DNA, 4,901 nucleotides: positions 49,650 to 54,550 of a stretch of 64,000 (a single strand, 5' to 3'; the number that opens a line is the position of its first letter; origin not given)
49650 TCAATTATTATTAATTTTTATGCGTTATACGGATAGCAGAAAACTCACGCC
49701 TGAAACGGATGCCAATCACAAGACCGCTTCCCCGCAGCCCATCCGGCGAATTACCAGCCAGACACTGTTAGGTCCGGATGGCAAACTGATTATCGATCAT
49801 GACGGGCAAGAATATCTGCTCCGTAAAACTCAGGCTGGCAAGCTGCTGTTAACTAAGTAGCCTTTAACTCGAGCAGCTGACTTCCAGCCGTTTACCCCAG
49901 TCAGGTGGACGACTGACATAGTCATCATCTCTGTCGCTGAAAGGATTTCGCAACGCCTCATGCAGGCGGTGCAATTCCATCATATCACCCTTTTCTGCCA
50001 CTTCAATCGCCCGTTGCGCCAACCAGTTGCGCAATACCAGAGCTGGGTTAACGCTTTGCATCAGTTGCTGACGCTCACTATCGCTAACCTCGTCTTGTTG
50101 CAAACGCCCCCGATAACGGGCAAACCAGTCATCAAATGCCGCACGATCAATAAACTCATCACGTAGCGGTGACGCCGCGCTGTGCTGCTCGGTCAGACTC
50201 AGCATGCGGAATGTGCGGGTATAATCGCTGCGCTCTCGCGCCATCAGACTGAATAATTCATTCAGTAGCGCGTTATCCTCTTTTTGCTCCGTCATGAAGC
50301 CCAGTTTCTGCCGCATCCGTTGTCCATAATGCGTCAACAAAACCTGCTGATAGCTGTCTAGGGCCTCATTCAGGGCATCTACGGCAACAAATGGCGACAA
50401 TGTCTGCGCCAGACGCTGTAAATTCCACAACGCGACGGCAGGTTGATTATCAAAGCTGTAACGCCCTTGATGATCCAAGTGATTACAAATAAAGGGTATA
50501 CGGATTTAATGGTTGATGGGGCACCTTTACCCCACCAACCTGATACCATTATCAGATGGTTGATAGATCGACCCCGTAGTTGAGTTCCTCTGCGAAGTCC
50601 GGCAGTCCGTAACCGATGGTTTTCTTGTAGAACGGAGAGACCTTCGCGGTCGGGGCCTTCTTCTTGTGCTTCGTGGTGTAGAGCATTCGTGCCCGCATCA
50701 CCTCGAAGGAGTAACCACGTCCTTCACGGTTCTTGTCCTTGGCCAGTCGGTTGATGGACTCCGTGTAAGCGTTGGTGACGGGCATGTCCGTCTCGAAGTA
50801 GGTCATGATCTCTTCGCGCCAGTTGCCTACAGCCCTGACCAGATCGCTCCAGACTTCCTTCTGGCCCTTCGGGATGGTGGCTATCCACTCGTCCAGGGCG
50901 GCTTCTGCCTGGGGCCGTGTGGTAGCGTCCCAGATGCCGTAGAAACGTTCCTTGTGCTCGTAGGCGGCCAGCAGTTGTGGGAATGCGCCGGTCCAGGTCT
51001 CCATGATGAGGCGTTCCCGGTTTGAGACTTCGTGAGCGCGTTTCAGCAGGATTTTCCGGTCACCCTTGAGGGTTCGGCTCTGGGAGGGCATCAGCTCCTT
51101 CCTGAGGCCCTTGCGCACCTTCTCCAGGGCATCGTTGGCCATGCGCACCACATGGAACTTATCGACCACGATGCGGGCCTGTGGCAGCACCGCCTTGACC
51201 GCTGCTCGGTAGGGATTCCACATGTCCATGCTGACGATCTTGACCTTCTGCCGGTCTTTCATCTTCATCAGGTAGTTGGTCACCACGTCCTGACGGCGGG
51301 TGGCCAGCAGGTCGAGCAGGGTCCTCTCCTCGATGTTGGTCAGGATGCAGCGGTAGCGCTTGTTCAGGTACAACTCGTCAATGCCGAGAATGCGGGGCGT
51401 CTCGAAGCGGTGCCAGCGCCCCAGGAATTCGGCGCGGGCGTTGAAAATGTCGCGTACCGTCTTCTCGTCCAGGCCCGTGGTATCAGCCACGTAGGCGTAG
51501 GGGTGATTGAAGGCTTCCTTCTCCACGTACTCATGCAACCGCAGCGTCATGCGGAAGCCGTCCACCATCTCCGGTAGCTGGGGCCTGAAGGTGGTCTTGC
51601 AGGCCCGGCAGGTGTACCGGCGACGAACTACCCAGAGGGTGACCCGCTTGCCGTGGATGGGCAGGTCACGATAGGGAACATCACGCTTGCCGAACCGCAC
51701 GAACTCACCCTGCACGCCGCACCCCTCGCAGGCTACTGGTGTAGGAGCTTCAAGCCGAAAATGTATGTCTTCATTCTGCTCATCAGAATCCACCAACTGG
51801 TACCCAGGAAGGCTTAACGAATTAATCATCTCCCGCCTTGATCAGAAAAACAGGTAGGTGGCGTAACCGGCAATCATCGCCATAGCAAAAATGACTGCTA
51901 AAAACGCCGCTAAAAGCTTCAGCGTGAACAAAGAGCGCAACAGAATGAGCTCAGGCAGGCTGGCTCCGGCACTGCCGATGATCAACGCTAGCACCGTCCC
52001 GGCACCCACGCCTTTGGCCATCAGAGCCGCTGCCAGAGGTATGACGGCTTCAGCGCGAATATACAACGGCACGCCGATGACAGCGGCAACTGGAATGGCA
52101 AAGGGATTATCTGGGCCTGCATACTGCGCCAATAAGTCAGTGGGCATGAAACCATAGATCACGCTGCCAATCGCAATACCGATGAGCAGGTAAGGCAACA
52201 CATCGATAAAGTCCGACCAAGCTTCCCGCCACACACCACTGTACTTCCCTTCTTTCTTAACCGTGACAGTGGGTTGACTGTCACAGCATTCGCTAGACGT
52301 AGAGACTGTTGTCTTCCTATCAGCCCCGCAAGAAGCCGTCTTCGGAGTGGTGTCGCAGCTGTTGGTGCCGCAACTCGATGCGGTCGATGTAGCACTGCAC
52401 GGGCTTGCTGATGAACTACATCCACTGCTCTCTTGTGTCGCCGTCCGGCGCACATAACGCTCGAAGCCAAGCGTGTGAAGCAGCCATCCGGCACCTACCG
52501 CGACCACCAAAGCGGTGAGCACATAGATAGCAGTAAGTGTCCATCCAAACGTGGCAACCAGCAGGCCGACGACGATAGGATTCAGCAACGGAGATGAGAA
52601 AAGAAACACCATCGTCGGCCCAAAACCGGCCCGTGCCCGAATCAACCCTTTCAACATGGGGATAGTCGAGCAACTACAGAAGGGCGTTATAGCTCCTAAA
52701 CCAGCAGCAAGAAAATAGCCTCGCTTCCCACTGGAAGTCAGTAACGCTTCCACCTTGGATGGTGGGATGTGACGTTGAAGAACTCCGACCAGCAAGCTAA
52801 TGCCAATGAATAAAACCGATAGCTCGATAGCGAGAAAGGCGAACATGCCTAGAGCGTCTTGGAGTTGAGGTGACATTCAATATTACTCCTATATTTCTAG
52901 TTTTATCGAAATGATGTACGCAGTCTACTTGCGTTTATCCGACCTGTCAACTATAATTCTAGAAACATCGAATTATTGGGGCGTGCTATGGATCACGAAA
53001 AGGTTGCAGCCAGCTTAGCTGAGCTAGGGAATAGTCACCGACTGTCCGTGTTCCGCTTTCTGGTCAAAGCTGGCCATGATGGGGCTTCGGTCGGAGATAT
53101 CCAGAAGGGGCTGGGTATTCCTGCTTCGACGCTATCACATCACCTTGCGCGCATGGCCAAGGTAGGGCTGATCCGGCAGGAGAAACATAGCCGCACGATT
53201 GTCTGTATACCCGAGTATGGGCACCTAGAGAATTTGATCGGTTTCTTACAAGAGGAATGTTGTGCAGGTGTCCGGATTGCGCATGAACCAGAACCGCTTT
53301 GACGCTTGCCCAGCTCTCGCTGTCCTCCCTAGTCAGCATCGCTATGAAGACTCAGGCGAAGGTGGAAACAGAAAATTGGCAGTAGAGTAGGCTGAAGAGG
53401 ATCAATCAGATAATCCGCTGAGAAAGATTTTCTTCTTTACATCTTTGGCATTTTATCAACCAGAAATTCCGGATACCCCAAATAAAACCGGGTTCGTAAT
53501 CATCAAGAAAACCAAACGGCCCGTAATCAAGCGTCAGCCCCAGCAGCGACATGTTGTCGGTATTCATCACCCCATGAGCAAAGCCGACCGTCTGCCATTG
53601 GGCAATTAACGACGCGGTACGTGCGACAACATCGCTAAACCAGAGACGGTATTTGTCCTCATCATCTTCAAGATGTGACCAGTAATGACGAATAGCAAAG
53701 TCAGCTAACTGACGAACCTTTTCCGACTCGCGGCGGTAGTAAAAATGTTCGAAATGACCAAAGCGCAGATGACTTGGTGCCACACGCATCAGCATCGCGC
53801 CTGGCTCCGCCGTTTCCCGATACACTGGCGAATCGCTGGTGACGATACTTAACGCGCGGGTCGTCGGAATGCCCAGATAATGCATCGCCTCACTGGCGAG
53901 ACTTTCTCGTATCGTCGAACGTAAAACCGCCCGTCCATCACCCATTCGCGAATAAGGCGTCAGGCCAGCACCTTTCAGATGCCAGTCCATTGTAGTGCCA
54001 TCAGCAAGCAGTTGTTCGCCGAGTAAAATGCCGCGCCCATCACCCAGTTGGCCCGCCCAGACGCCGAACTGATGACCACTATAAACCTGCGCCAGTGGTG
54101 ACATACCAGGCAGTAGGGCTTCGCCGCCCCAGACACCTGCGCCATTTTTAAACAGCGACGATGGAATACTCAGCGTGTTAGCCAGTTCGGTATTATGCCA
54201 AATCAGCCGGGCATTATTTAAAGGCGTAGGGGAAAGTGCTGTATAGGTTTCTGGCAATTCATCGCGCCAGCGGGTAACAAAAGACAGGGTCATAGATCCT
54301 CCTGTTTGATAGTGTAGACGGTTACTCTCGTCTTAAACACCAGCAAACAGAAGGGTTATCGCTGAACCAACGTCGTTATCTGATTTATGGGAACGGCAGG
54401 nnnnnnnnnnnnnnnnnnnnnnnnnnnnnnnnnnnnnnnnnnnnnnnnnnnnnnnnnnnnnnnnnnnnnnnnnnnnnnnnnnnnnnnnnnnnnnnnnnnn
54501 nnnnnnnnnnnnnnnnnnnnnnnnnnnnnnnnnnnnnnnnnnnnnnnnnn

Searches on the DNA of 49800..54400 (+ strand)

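Call 31: search_dna_similar(query=window:49800-54400:+, collection=ecoli_genomes, mode=near, max_rows=8)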
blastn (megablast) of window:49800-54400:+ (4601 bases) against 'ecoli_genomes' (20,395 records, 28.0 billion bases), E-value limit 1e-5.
Records with a match: 5487; places in all: 5561; records where one place covers at least 80% of the query: 0.
Genomes with a match: 5423 of 5426; with a place that covers at least 80% of the query: 0. Places per genome that has any: lowest 1, median 1, highest 4. On chromosomes: 5493 places; on plasmids: 68.
Best place of each record, by identity: >=99% 1645; 95-99% 3837; 90-95% 5.
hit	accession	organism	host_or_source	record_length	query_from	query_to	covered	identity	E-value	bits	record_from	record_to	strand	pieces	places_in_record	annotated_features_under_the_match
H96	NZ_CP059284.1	Escherichia coli strain SY3626_hybrid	chicken meat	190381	685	3686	65%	99.4%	0e+0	5442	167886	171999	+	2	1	permease | ISL3 family transposase | lnu(G): lincosamide nucleotidyltransferase Lnu(G) | transposase family protein | ArsR/SmtB family transcription factor | and 1 other names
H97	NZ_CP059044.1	Escherichia coli strain SY3626C1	chicken meat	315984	685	3686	65%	99.4%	0e+0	5442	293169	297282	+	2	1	permease | ISL3 family transposase | lnu(G): lincosamide nucleotidyltransferase Lnu(G) | transposase family protein | ArsR/SmtB family transcription factor | and 1 other names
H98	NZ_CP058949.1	Escherichia coli strain SY3626C5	missing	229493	685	3686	65%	99.4%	0e+0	5442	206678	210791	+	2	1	permease | ISL3 family transposase | lnu(G): lincosamide nucleotidyltransferase Lnu(G) | transposase family protein | ArsR/SmtB family transcription factor | and 1 other names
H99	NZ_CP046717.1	Escherichia coli strain T16R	pet dog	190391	685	3686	65%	99.4%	0e+0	5442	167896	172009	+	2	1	permease | ISL3 family transposase | lnu(G): lincosamide nucleotidyltransferase Lnu(G) | transposase family protein | ArsR/SmtB family transcription factor | and 1 other names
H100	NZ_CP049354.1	Escherichia coli strain T28R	pet dog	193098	685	3686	65%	99.4%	0e+0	5442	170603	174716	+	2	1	permease | ISL3 family transposase | lnu(G): lincosamide nucleotidyltransferase Lnu(G) | transposase family protein | ArsR/SmtB family transcription factor | and 1 other names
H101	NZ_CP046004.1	Escherichia coli strain 1919D3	swine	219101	685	3686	65%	99.4%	0e+0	5442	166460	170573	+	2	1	permease | ISL3 family transposase | lnu(G): lincosamide nucleotidyltransferase Lnu(G) | transposase family protein | ArsR/SmtB family transcription factor | and 1 other names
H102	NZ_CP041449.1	Escherichia coli strain YPE10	Pork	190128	685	3686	65%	99.4%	0e+0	5442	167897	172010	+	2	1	permease | ISL3 family transposase | lnu(G): lincosamide nucleotidyltransferase Lnu(G) | transposase family protein | ArsR/SmtB family transcription factor | and 1 other names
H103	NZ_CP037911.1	Escherichia coli strain YSP8-1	pig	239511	685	3686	65%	99.4%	0e+0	5442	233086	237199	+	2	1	permease | ISL3 family transposase | lnu(G): lincosamide nucleotidyltransferase Lnu(G) | transposase family protein | ArsR/SmtB family transcription factor | and 1 other names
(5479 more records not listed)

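Call 36: get_annotated_region(hit=H96, flank=1500)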
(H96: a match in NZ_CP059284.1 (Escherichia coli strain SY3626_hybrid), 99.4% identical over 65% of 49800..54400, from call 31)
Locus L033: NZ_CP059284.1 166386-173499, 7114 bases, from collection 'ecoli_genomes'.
description: Escherichia coli strain SY3626_hybrid plasmid pSY3626_190k_tetX, complete sequence
organism: Escherichia coli strain SY3626_hybrid (NCBI taxid 562)
replicon: plasmid pSY3626_190k_tetX; assembly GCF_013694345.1
host: -; source: chicken meat; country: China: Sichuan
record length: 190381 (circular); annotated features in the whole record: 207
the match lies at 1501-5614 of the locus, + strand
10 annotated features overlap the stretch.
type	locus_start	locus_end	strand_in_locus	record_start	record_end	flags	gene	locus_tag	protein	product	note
CDS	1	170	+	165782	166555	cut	-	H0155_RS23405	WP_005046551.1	DNA adenine methylase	-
CDS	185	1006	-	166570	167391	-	-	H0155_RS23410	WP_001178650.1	hypothetical protein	-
CDS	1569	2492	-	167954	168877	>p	-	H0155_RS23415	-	ISL3 family transposase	incomplete; partial in the middle of a contig; missing N-terminus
CDS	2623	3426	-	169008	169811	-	lnu(G)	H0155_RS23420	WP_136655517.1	lincosamide nucleotidyltransferase Lnu(G)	-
CDS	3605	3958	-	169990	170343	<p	-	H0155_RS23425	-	transposase family protein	incomplete; partial in the middle of a contig; missing C-terminus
CDS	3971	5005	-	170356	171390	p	-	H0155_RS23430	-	permease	internal stop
CDS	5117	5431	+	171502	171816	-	-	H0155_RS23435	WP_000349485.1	ArsR/SmtB family transcription factor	-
CDS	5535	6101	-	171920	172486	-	-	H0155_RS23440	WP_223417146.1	hypothetical protein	-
CDS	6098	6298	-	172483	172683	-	-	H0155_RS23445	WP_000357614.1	hypothetical protein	-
CDS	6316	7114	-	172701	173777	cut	-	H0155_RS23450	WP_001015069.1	hypothetical protein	-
